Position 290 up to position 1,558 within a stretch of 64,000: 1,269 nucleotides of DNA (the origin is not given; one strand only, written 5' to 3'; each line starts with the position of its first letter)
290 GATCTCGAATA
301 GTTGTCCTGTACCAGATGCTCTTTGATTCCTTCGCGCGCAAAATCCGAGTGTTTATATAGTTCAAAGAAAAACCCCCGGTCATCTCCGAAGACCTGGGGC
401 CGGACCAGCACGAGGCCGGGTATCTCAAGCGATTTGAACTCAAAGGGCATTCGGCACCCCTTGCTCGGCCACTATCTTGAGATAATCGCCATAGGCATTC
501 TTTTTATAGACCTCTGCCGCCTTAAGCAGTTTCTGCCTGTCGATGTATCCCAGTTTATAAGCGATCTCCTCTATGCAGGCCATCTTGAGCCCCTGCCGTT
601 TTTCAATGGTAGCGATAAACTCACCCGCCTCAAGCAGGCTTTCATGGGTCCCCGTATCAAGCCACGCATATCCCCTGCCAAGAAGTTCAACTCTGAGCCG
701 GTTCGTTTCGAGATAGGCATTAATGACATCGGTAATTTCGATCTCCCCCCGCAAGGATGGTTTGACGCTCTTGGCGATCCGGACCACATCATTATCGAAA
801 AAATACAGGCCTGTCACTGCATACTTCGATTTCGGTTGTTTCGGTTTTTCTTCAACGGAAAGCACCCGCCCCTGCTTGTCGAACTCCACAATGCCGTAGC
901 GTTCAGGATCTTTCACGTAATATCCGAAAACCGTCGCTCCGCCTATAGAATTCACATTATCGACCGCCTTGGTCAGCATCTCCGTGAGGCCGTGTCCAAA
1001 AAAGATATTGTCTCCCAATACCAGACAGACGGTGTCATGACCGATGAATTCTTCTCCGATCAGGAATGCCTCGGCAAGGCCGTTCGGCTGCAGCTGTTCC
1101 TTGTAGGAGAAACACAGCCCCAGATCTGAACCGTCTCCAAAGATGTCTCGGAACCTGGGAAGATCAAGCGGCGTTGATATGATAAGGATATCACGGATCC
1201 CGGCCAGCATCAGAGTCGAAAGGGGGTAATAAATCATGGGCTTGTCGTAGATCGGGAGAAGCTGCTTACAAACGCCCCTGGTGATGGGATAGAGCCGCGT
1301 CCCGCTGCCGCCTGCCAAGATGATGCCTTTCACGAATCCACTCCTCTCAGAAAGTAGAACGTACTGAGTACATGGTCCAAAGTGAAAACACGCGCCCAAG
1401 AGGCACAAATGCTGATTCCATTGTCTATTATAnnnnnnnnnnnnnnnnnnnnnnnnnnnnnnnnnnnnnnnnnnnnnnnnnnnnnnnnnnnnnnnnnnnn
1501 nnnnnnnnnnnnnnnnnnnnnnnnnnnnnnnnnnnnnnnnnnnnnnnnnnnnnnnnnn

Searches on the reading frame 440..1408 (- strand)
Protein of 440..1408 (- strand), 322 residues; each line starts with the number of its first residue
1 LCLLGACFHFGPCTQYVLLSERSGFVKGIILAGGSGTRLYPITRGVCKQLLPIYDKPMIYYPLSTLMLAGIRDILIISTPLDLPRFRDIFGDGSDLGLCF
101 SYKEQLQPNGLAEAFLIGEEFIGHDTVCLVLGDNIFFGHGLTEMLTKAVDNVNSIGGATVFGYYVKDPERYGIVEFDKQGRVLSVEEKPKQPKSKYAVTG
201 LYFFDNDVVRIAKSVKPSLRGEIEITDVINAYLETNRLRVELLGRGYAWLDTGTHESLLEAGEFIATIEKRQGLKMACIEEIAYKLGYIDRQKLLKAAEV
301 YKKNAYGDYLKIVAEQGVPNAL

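Call 63: search_protein_families(library=pfam, proteins=[window:440-1408:-], max_evalue=0.0001)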
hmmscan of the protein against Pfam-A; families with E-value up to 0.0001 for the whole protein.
window:440-1408:- (322 aa): 2 families
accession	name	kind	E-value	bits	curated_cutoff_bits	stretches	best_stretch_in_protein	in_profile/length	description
PF00483.29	NTP_transferase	-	5.5e-73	246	21.2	1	27-266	1-243/245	Nucleotidyl transferase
PF12804.13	NTP_transf_3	-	1.5e-08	35.4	27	1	28-150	1-112/160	MobA-like NTP transferase domain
